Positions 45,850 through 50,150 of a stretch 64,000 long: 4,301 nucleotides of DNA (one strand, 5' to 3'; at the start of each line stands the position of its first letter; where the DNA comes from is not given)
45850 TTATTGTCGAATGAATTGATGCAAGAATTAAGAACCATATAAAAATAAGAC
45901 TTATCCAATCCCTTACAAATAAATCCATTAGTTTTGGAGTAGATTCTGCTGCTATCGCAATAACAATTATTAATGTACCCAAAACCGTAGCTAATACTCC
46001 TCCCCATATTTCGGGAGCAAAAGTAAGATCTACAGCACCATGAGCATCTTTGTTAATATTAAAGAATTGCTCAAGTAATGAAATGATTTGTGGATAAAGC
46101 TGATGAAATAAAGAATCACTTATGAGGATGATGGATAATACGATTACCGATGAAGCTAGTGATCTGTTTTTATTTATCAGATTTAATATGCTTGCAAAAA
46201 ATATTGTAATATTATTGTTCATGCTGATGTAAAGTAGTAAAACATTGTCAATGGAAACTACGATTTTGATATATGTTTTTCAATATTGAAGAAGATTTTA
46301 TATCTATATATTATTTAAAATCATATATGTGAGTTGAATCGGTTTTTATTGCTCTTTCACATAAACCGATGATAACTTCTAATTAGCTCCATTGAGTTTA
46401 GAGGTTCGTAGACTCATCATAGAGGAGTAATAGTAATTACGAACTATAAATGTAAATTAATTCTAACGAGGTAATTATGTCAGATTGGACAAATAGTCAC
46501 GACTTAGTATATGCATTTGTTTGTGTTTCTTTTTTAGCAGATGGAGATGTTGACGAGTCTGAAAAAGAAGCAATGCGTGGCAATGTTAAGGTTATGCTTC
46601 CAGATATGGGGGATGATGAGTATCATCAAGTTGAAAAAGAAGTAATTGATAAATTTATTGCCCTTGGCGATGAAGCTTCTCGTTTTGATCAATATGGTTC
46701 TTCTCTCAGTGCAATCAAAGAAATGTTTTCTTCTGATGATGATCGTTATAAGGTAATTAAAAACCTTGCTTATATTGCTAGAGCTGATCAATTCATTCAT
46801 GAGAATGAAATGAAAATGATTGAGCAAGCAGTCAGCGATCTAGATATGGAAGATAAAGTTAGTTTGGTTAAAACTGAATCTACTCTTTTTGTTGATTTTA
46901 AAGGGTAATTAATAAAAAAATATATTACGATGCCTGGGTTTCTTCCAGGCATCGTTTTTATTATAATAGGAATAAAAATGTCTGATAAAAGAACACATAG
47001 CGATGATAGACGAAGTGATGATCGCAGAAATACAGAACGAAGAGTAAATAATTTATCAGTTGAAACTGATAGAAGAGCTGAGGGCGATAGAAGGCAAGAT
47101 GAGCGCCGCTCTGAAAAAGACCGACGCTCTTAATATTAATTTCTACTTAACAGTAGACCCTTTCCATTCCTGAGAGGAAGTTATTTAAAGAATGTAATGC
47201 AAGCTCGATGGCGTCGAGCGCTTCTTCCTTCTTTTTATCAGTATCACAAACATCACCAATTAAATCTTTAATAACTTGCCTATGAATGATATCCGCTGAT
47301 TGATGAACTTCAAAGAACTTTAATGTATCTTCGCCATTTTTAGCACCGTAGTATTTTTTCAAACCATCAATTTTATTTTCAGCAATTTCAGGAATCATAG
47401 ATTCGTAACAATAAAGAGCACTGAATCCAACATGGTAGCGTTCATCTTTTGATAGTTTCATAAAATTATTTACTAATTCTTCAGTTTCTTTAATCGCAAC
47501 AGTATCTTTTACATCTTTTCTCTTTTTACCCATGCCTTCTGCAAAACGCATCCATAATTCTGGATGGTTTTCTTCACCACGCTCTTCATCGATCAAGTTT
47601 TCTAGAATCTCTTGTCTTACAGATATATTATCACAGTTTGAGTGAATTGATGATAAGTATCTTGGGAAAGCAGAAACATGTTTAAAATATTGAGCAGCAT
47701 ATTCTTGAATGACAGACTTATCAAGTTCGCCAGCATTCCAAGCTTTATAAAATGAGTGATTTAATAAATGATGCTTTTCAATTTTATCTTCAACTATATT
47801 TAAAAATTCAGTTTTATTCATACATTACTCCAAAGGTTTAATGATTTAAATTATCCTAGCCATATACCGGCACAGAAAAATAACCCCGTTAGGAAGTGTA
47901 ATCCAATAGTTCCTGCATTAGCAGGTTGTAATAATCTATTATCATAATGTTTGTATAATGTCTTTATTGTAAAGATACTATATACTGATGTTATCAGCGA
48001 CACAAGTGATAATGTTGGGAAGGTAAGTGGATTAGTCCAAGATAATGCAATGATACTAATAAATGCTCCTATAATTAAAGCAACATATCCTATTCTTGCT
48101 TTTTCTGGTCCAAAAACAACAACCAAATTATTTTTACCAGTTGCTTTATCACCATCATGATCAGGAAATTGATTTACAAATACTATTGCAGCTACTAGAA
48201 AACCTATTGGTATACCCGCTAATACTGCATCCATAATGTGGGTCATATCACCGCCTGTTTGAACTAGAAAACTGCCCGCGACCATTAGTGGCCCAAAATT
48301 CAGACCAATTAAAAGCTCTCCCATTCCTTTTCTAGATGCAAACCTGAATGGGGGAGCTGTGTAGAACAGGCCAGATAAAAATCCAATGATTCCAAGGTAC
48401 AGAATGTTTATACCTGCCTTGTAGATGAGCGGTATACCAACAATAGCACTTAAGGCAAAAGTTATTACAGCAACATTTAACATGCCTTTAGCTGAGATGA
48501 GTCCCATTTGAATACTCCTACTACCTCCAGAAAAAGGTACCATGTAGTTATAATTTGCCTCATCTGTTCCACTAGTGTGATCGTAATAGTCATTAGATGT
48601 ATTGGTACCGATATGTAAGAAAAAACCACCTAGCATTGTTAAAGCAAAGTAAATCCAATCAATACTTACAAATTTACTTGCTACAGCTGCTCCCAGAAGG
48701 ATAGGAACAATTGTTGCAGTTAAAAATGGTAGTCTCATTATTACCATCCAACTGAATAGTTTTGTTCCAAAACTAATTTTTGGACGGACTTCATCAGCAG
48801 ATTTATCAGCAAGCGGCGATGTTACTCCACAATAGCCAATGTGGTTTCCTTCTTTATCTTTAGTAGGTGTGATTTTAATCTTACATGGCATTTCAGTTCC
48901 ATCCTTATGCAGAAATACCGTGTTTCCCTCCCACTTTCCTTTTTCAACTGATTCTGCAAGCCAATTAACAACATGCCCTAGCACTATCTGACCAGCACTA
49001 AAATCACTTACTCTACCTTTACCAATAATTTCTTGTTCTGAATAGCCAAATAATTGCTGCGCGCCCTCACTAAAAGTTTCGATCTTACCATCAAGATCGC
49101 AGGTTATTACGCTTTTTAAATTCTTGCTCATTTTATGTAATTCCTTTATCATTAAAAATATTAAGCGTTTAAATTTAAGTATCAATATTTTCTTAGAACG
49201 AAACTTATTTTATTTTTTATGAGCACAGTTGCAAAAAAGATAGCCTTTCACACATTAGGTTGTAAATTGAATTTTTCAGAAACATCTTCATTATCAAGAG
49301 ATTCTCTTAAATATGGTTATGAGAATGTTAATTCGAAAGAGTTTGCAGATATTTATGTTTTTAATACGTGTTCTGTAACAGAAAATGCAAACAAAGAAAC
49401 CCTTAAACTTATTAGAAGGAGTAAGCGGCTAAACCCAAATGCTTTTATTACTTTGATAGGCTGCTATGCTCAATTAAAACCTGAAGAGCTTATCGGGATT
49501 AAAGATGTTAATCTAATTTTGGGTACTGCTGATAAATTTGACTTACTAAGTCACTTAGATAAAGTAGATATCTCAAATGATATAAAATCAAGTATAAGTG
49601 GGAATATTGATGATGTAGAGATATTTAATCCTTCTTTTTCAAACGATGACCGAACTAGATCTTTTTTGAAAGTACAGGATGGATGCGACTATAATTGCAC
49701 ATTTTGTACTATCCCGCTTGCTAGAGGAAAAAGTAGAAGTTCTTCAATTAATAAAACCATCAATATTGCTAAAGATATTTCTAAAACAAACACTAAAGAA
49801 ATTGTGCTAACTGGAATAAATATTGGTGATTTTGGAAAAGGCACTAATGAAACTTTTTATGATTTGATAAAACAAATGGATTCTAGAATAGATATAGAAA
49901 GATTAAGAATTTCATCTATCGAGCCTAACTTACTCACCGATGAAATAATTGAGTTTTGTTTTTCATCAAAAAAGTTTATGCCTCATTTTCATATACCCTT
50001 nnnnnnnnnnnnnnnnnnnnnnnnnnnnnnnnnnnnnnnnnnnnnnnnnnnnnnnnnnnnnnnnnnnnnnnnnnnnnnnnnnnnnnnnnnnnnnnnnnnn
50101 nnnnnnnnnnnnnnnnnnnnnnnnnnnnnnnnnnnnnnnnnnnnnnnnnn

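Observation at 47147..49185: Operon coupling a PAS-fused MenA/UbiA-type prenyltransferase to a CADD (CT610)-type di-metal oxidase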

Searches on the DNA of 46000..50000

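Call 77: search_rna_families(source=window, start=46000, end=50000, threshold=evalue, max_evalue=1)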
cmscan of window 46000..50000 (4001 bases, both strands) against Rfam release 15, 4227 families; matches with E-value up to 1: 0.
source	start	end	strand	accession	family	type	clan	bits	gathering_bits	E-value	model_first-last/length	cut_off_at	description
